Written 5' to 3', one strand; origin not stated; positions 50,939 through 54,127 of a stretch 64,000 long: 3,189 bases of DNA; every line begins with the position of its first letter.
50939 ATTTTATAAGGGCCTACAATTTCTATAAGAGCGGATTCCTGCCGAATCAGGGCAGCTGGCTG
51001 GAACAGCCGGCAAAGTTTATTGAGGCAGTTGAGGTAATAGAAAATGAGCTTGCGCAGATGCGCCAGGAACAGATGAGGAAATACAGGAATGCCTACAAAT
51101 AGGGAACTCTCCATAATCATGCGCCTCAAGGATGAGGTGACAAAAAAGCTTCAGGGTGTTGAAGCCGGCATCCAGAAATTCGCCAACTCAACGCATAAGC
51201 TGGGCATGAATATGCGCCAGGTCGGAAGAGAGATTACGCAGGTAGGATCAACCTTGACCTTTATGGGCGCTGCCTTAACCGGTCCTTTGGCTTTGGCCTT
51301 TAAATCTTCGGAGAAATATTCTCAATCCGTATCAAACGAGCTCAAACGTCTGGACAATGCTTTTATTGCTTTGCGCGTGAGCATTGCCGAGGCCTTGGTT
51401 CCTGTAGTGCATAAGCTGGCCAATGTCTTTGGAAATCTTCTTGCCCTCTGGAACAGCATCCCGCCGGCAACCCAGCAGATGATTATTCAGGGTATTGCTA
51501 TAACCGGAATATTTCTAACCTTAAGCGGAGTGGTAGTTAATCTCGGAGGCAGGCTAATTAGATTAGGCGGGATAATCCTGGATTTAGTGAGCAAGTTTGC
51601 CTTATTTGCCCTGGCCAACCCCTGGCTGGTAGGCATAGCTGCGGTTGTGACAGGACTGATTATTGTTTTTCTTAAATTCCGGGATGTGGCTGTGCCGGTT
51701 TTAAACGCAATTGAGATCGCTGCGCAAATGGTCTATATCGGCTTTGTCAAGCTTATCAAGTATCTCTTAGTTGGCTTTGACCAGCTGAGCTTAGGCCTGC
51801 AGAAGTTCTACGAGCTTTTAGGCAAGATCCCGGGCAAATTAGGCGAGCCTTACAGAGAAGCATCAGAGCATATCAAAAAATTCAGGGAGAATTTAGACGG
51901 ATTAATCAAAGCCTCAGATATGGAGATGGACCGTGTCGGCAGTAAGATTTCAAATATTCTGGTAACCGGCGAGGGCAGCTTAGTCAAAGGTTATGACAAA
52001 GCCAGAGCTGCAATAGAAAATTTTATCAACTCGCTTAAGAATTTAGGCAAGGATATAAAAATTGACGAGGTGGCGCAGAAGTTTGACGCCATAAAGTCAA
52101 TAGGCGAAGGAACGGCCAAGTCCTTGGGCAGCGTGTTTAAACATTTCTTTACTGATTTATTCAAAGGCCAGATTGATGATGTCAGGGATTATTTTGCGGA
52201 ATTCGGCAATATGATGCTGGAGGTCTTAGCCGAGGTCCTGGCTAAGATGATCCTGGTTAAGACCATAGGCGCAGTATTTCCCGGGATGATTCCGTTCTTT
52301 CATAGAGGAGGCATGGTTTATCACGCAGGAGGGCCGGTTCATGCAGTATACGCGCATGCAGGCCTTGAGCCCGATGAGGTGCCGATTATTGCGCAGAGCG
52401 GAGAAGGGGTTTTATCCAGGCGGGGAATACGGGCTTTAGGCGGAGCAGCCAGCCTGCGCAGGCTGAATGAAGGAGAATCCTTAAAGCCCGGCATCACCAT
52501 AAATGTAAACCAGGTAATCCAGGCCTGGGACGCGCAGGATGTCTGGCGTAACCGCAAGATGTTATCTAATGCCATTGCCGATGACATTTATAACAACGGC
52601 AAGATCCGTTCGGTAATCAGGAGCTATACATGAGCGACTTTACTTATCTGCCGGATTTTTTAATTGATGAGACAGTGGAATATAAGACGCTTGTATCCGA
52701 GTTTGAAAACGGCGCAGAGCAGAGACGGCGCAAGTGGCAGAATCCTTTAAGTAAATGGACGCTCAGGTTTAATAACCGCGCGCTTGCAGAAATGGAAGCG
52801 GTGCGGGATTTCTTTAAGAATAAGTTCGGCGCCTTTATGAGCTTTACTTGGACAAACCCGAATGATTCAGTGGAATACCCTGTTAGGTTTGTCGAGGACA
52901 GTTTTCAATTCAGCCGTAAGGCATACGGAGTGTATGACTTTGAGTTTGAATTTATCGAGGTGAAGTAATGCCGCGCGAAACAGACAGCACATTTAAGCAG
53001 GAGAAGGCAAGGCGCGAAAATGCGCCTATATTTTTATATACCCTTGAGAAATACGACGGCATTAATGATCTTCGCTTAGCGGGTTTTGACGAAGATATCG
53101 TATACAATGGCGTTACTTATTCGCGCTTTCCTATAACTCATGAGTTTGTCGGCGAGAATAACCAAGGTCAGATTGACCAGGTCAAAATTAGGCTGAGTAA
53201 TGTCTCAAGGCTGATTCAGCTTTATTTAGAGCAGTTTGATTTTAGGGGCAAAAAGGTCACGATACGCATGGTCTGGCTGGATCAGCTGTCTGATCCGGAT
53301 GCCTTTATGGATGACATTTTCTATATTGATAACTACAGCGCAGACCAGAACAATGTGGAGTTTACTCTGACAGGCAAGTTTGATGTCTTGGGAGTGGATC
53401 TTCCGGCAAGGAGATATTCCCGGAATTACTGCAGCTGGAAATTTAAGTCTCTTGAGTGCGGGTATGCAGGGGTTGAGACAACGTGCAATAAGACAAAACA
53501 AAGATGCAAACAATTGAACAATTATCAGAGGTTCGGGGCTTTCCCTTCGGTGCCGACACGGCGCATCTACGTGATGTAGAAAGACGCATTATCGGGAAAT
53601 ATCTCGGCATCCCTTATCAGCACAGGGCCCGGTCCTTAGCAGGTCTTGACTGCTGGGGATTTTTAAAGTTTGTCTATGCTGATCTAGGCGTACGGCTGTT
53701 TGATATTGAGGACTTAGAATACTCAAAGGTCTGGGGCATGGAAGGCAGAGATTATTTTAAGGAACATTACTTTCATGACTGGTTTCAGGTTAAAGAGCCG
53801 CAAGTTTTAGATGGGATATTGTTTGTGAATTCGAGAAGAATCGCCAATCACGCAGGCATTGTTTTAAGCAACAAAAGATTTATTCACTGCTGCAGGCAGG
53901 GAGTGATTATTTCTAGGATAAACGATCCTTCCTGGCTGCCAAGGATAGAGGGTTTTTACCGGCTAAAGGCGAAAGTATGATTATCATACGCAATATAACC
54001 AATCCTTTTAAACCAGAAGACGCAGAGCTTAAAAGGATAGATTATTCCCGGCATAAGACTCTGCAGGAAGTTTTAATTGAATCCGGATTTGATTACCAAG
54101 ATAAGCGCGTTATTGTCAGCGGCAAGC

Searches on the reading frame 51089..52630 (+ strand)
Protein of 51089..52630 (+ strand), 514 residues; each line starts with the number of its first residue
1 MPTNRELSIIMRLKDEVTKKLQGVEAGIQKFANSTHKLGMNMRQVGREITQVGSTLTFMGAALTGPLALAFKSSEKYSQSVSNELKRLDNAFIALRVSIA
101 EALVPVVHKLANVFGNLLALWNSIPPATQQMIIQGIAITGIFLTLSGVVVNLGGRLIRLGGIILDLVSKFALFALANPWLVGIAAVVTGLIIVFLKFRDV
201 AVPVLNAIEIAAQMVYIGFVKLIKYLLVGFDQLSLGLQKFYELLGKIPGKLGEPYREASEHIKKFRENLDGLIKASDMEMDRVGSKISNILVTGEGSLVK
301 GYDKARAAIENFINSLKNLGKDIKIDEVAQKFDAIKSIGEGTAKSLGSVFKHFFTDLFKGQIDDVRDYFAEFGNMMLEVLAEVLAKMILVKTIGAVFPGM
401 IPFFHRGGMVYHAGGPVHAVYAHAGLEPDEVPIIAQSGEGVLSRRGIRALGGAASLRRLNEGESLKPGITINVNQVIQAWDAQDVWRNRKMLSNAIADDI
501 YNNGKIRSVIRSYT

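Call 35: search_protein_families(library=phrogs, proteins=[window:51089-52630:+], max_evalue=0.00001)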
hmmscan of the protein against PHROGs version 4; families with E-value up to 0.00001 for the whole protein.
window:51089-52630:+ (514 aa): 6 families
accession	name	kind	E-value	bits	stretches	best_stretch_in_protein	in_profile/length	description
phrog_1533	-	tail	1.1e-13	50.6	1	75-311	520-731/1688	tail length tape measure protein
phrog_1535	-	tail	1.3e-10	41.1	1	99-401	767-1026/1152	tail length tape measure protein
phrog_1272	-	tail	4.3e-09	35.7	1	74-399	525-829/1606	tail length tape measure protein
phrog_991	-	tail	1.3e-06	27.3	0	73-370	552-801/1966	tail length tape measure protein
phrog_1293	-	tail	1.5e-06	27.3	0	74-151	456-536/1424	tail length tape measure protein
phrog_167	-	tail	2.3e-06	26.6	0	15-91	232-298/1555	tail length tape measure protein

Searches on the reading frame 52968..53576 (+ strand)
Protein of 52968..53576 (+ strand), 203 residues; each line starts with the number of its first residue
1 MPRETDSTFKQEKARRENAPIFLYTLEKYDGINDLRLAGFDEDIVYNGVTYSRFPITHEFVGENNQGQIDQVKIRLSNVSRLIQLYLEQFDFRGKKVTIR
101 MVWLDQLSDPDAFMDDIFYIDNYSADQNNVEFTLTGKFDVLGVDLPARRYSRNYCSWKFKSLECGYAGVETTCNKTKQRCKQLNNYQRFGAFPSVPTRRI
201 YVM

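Call 36: search_protein_families(library=phrogs, proteins=[window:52968-53576:+], max_evalue=0.00001)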
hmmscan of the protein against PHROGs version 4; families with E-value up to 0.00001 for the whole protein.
window:52968-53576:+ (203 aa): 4 families
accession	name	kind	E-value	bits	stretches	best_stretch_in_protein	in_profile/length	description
phrog_18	-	tail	1e-28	102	1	42-201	194-384/573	minor tail protein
phrog_778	-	tail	1.8e-11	45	1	11-166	6-161/287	tail assembly protein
phrog_4199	-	tail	8.5e-08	33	1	42-170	47-188/311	minor tail protein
phrog_396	-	tail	2.8e-06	28.2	1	10-152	7-155/164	minor tail protein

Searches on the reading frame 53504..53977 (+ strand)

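Call 36: search_protein_families(library=phrogs, proteins=[window:53504-53977:+], max_evalue=0.00001)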
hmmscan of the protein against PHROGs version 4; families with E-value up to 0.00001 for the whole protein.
window:53504-53977:+ (158 aa): 1 family
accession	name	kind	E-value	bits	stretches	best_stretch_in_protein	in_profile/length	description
phrog_329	-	tail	4.8e-18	65.8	1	30-156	542-658/949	minor tail protein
